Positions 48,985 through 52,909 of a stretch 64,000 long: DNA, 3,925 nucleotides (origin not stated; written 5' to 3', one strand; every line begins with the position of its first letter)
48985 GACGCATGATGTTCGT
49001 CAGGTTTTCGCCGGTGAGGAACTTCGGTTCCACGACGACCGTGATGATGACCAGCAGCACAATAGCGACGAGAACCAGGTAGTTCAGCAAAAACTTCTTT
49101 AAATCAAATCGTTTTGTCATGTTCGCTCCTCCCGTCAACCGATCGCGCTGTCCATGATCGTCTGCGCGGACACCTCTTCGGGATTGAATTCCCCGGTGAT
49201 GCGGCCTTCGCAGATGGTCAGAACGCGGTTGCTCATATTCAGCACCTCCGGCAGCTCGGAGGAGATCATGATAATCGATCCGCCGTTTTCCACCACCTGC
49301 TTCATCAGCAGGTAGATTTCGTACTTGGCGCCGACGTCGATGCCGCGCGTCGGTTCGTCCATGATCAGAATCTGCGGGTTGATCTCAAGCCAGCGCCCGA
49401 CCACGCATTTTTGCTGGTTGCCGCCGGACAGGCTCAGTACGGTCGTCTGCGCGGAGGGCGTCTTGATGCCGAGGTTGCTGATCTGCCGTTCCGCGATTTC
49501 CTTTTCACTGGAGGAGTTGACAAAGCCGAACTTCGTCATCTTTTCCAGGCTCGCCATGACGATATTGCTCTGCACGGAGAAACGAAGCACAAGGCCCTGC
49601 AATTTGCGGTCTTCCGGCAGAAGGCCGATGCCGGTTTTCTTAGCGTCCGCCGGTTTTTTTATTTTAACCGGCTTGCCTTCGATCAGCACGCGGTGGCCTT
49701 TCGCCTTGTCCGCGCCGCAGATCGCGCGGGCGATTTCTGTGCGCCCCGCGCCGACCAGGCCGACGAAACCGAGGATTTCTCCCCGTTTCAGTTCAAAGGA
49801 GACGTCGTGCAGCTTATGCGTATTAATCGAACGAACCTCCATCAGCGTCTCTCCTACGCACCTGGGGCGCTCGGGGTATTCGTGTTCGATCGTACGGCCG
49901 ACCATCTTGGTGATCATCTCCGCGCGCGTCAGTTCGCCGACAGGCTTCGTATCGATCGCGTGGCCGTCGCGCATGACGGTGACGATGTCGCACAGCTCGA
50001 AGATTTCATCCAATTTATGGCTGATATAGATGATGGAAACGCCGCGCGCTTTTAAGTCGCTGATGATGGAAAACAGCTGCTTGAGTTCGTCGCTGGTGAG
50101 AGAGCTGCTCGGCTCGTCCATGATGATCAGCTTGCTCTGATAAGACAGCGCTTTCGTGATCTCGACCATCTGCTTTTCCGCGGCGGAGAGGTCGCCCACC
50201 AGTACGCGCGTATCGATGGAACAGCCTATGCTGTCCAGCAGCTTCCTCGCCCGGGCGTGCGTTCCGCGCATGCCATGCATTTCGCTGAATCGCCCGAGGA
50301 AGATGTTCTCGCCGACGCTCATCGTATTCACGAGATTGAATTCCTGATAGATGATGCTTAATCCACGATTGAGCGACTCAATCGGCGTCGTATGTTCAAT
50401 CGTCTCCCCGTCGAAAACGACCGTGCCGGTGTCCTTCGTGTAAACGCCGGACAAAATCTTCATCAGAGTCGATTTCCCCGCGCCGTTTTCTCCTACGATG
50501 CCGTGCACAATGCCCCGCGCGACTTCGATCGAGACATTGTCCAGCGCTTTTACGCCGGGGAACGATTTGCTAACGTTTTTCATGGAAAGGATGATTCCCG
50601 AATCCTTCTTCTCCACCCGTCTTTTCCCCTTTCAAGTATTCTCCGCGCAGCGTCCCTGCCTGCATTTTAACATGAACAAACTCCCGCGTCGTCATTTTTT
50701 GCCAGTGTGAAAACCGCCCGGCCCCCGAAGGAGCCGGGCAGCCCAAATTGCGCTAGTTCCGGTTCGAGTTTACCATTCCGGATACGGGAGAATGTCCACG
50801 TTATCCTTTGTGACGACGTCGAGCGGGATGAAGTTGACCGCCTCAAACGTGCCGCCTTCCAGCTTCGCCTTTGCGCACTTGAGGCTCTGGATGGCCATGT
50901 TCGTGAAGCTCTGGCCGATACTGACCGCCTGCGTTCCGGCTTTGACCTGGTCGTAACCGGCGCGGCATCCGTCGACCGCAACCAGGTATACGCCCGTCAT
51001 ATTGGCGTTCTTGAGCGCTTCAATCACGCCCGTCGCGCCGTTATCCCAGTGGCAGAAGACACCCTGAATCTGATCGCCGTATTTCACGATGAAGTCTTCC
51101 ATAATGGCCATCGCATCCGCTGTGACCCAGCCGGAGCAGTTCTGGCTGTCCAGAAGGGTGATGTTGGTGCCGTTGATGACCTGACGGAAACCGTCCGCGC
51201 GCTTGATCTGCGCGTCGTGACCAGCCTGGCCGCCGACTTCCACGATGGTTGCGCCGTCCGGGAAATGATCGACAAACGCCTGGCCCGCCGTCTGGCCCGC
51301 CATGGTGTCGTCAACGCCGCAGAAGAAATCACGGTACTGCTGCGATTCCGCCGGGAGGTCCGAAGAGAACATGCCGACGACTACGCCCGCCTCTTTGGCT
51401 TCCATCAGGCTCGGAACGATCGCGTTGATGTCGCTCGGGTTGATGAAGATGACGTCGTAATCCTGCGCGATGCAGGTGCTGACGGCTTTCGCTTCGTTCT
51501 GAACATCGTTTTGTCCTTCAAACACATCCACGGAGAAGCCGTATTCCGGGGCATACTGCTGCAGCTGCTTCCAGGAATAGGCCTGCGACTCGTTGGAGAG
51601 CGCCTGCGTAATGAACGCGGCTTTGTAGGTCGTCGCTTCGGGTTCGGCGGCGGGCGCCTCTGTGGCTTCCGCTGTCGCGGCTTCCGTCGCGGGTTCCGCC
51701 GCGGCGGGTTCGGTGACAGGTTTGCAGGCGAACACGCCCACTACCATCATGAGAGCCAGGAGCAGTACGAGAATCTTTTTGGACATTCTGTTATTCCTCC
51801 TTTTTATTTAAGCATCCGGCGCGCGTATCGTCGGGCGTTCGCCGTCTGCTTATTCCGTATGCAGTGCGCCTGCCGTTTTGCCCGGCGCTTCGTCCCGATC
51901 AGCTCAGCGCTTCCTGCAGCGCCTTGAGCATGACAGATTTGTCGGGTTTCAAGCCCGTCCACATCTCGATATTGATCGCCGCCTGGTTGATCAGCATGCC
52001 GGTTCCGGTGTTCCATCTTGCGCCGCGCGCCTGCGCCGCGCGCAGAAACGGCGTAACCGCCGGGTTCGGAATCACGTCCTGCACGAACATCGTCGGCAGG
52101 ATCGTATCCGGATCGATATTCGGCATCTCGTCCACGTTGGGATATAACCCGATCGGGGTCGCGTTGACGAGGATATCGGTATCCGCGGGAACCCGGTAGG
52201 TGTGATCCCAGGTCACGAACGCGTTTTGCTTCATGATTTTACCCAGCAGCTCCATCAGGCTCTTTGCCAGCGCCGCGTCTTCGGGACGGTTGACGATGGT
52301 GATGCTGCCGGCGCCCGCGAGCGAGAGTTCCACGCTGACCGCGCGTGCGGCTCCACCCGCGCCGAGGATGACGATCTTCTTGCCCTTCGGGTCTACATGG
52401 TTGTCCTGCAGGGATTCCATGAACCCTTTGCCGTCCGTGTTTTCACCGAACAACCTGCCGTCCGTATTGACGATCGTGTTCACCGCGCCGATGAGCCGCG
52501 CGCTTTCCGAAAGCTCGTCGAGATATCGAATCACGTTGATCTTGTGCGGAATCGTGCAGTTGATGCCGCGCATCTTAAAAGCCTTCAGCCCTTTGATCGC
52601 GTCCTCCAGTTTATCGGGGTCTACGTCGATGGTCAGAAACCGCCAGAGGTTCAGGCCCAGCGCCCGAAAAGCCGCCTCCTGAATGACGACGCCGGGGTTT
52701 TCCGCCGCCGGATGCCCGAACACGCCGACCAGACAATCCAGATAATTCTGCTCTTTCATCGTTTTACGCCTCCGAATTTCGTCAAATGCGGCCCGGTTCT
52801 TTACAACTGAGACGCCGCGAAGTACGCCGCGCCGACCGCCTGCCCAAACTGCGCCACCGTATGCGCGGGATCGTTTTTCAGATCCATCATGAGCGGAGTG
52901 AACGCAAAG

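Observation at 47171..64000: Sugar-type locus with two glycyl radical enzymes fed by an ABC importer and two ROK-type kinases: candidate non-PTS radical (anhydro)sugar-phosphate pathway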

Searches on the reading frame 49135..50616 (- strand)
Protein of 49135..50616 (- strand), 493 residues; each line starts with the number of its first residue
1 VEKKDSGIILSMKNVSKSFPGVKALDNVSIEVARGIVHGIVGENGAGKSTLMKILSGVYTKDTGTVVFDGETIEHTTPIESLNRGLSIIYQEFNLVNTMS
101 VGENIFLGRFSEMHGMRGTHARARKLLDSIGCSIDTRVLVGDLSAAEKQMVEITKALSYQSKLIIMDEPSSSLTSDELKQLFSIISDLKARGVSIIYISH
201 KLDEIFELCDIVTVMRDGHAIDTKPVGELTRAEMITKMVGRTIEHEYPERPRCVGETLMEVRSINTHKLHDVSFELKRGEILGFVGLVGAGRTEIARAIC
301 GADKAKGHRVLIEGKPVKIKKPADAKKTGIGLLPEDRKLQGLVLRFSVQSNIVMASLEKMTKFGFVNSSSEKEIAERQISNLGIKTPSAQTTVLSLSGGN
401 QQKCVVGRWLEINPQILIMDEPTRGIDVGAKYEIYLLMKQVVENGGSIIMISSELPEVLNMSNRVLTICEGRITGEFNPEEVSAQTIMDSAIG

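Call 3: search_protein_families(library=pfam, proteins=[window:49135-50616:-])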
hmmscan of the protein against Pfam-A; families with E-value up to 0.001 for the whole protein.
window:49135-50616:- (493 aa): 6 families
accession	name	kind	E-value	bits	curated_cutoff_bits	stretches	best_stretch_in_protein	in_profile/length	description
PF00005.33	ABC_tran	-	1.4e-50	171.9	25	2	25-170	1-136/137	ABC transporter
PF13304.12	AAA_21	-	1.3e-07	32.4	27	0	38-57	2-21/304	AAA domain, putative AbiEii toxin, Type IV TA system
PF13476.12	AAA_23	-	3.4e-06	28.3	27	1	18-184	9-123/201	AAA domain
PF03193.22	RsgA_GTPase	-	8e-05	23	30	0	37-78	108-149/174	RsgA GTPase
PF13604.12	AAA_30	-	0.0003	21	27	0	36-191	19-118/191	AAA domain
PF09818.15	ABC_ATPase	-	0.00084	18.9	23.2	0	32-61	77-106/283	P-loop domain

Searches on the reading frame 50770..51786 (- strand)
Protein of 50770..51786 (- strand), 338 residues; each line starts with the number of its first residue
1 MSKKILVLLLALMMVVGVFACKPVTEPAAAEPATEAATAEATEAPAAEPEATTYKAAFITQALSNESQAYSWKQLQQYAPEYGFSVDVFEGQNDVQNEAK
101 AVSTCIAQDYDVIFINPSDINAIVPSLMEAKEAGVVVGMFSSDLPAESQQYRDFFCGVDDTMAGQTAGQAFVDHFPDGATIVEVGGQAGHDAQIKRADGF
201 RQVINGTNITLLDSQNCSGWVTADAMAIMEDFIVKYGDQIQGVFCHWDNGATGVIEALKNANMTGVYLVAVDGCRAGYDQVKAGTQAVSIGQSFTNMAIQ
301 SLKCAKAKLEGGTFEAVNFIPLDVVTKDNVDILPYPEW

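Call 3: search_protein_families(library=pfam, proteins=[window:50770-51786:-])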
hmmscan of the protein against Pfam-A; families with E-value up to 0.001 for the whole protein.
window:50770-51786:- (338 aa): 1 family
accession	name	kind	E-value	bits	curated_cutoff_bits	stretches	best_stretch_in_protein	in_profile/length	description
PF13407.12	Peripla_BP_4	-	1.2e-44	153.2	35.1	1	57-311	2-256/258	Periplasmic binding protein domain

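Call 5: search_protein_families(library=ncbifam, proteins=[window:50770-51786:-], max_evalue=0.01)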
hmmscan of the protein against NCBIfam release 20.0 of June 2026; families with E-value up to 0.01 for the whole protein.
window:50770-51786:- (338 aa): 10 families
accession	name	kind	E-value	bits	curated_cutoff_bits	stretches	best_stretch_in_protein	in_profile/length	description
NF007936.0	PRK10653.1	equivalog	3.1e-26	92.4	337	1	75-327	48-295/295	ribose ABC transporter substrate-binding protein RbsB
NF041827.1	YtfQ_transport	equivalog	5e-21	74.9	510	1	76-313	48-290/320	galactofuranose ABC transporter, galactofuranose-binding protein YtfQ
TIGR02634.1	xylF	equivalog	2.5e-19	70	389.55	1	86-305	31-251/302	D-xylose ABC transporter substrate-binding protein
NF007254.0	PRK09701.1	equivalog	7.8e-16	58.1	335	1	55-304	26-282/311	D-allose transporter substrate-binding protein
NF007680.0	PRK10355.1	equivalog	8.9e-15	54.7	504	1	88-305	60-278/331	D-xylose ABC transporter substrate-binding protein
NF040907.2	ChvE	equivalog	2e-11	43.7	460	2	75-174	20-117/324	multiple monosaccharide ABC transporter substrate-binding protein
TIGR02637.1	RhaS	equivalog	6.1e-05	22.4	342.25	1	70-176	15-121/302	rhamnose ABC transporter substrate-binding protein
NF011924.1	PRK15395.1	equivalog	0.0016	17.6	420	1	90-307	63-294/329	galactose/glucose ABC transporter substrate-binding protein MglB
NF052284.1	rhzpin_SBP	equivalog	0.0024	17.1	420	1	92-267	41-212/289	rhizopine catabolism ABC transporter substrate-binding protein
NF007979.0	PRK10703.1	equivalog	0.0092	15.1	501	0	82-283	88-279/341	HTH-type transcriptional repressor PurR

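Call 46: search_solved_structures(query=window:50770-51786:-, max_evalue=1e-10)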
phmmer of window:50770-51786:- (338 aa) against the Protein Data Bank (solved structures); distinct sequences matched with E-value up to 1e-10: 37.
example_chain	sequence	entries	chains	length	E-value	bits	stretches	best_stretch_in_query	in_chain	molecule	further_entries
7e7m_A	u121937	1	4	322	2.9e-22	82.8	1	74-331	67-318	D-ribose ABC transporter substrate-binding protein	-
2ioy_A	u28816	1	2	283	4e-21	79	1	75-331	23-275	Periplasmic sugar-binding protein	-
4yv7_A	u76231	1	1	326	4.7e-21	78.8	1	89-291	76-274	Periplasmic binding protein/LacI transcriptional regulator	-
4rs3_A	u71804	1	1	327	1.1e-20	77.6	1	89-332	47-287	ABC transporter, carbohydrate uptake transporter-2 (CUT2) family, periplasmic sugar-bindin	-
5hko_A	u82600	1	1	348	1.4e-20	77.3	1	89-332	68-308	ABC transporter, carbohydrate uptake transporter-2 (CUT2) family, periplasmic sugar-bindin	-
4rsm_A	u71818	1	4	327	8.6e-20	74.7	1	77-332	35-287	Periplasmic binding protein/LacI transcriptional regulator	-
2fn8_A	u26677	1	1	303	4.7e-19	72.2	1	57-331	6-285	ribose ABC transporter, periplasmic ribose-binding protein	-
1dbp_A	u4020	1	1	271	1.3e-18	70.8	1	74-327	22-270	D-RIBOSE-BINDING PROTEIN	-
1urp_A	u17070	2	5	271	1.3e-18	70.8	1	74-327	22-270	D-RIBOSE-BINDING PROTEIN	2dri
2gx6_A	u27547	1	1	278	1.4e-18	70.7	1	74-328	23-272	D-ribose-binding periplasmic protein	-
2fn9_A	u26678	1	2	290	4.2e-18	69.1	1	57-328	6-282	ribose ABC transporter, periplasmic ribose-binding protein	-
1drk_A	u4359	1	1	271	4.5e-18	69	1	74-327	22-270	D-RIBOSE-BINDING PROTEIN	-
1drj_A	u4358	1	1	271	1.3e-17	67.4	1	74-327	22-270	D-RIBOSE-BINDING PROTEIN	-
1ba2_A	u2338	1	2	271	1.4e-17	67.4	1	74-327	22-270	D-RIBOSE-BINDING PROTEIN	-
4zjp_A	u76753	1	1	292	1.5e-17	67.3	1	75-326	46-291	Monosaccharide-transporting ATPase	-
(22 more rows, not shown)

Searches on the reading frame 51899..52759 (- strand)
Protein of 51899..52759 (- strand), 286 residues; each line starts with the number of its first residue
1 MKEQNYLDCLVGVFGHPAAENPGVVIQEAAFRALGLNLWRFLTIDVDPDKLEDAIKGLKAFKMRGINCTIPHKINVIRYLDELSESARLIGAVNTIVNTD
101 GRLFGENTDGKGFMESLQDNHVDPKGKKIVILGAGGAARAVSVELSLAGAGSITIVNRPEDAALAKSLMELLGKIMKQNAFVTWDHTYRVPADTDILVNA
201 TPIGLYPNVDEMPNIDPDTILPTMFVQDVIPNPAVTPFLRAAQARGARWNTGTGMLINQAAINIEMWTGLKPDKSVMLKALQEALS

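Call 3: search_protein_families(library=pfam, proteins=[window:51899-52759:-])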
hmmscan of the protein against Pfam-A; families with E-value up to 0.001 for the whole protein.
window:51899-52759:- (286 aa): 3 families
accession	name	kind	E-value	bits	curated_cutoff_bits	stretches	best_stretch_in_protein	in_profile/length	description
PF08501.16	Shikimate_dh_N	-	3.5e-20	72.5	27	1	13-96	1-83/83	Shikimate dehydrogenase substrate binding domain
PF18317.6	SDH_C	-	3.1e-11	43.2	25.8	1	252-282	1-31/31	Shikimate 5'-dehydrogenase C-terminal domain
PF01488.26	Shikimate_DH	-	0.00019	22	24.3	1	123-201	9-83/138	Shikimate / quinate 5-dehydrogenase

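Call 5: search_protein_families(library=ncbifam, proteins=[window:51899-52759:-], max_evalue=0.01)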
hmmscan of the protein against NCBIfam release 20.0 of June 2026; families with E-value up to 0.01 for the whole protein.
window:51899-52759:- (286 aa): 19 families
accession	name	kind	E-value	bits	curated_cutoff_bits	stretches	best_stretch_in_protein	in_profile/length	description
TIGR00507.1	aroE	equivalog_domain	1.5e-67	227.6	200.2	1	10-285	2-269/270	shikimate dehydrogenase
NF001319.0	PRK00258.3-3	equivalog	2.1e-67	227.1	252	1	9-285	7-274/279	shikimate dehydrogenase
NF009200.0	PRK12548.1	subfamily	9.8e-62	208.9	432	1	10-271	11-277/289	shikimate dehydrogenase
NF001322.0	PRK00258.3-6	equivalog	8.3e-61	205.7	285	1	8-285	5-267/272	shikimate dehydrogenase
NF001314.0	PRK00258.2-2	equivalog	7.5e-59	199.1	248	1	10-285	9-288/290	shikimate dehydrogenase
NF001313.0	PRK00258.2-1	equivalog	2.7e-57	194.5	431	1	10-271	11-276/290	shikimate dehydrogenase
NF001315.0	PRK00258.2-4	equivalog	1.6e-54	185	413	1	24-283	23-281/284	shikimate dehydrogenase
NF001312.0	PRK00258.1-4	equivalog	4e-53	180.5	295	1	11-278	12-274/285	shikimate dehydrogenase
NF001311.0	PRK00258.1-3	equivalog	2.3e-51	174.7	235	1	12-285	9-273/279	shikimate dehydrogenase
NF009201.0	PRK12549.1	subfamily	2.5e-50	171.3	235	1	21-283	22-282/286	shikimate dehydrogenase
NF001310.0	PRK00258.1-2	equivalog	1.6e-48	165.3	221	1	13-285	7-276/279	shikimate dehydrogenase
NF009390.0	PRK12749.1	equivalog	3.3e-44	151.4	349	1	10-270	9-273/288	quinate/shikimate dehydrogenase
NF009202.0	PRK12550.1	equivalog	3.3e-41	141.3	306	1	21-281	21-267/272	shikimate 5-dehydrogenase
NF001316.0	PRK00258.2-5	equivalog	1e-37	129.9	247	1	12-285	5-261/263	shikimate dehydrogenase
TIGR01809.1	Shik-DH-AROM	equivalog_domain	4.5e-35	121.1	196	1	11-280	8-281/282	shikimate dehydrogenase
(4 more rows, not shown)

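Call 47: search_solved_structures(query=window:51899-52759:-, max_evalue=1e-20, show_alignments=2)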
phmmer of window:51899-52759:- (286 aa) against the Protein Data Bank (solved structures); distinct sequences matched with E-value up to 1e-20: 27.
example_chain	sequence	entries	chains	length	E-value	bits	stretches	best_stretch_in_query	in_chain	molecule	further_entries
7cok_A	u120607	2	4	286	2.4e-69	237.2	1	3-283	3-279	5-ketofructose reductase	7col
1nvt_A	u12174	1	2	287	3.7e-56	193.9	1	10-282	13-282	Shikimate 5'-dehydrogenase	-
2egg_A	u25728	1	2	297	1.2e-53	185.6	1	4-285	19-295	Shikimate 5-dehydrogenase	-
3tnl_A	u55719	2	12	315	9.5e-45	156.5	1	10-269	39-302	Shikimate dehydrogenase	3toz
3t4e_A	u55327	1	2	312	4.5e-44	154.3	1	10-270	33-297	Quinate/shikimate dehydrogenase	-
1npd_A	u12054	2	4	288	2e-42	148.9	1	10-270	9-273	HYPOTHETICAL SHIKIMATE 5-DEHYDROGENASE-LIKE PROTEIN YDIB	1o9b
1vi2_A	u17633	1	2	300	2.3e-42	148.7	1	10-270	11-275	Shikimate 5-dehydrogenase 2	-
3don_A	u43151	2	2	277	1e-35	126.8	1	12-279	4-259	Shikimate dehydrogenase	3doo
1wxd_A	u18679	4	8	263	2.5e-34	122.3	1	12-285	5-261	shikimate 5-dehydrogenase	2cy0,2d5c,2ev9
2hk7_A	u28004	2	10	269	5.7e-34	121.1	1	9-280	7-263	Shikimate dehydrogenase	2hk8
2hk9_A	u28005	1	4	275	5.9e-34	121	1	9-280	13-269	Shikimate dehydrogenase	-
3fbt_A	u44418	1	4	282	1.1e-32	116.9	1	10-277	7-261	chorismate mutase and shikimate 5-dehydrogenase fusion protein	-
5dzs_A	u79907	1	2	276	5.3e-31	111.4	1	20-277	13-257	Shikimate dehydrogenase (NADP(+))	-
1nyt_A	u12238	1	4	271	8.1e-31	110.8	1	13-286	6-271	Shikimate 5-dehydrogenase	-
3o8q_A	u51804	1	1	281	2.2e-30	109.4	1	13-283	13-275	Shikimate 5-dehydrogenase I alpha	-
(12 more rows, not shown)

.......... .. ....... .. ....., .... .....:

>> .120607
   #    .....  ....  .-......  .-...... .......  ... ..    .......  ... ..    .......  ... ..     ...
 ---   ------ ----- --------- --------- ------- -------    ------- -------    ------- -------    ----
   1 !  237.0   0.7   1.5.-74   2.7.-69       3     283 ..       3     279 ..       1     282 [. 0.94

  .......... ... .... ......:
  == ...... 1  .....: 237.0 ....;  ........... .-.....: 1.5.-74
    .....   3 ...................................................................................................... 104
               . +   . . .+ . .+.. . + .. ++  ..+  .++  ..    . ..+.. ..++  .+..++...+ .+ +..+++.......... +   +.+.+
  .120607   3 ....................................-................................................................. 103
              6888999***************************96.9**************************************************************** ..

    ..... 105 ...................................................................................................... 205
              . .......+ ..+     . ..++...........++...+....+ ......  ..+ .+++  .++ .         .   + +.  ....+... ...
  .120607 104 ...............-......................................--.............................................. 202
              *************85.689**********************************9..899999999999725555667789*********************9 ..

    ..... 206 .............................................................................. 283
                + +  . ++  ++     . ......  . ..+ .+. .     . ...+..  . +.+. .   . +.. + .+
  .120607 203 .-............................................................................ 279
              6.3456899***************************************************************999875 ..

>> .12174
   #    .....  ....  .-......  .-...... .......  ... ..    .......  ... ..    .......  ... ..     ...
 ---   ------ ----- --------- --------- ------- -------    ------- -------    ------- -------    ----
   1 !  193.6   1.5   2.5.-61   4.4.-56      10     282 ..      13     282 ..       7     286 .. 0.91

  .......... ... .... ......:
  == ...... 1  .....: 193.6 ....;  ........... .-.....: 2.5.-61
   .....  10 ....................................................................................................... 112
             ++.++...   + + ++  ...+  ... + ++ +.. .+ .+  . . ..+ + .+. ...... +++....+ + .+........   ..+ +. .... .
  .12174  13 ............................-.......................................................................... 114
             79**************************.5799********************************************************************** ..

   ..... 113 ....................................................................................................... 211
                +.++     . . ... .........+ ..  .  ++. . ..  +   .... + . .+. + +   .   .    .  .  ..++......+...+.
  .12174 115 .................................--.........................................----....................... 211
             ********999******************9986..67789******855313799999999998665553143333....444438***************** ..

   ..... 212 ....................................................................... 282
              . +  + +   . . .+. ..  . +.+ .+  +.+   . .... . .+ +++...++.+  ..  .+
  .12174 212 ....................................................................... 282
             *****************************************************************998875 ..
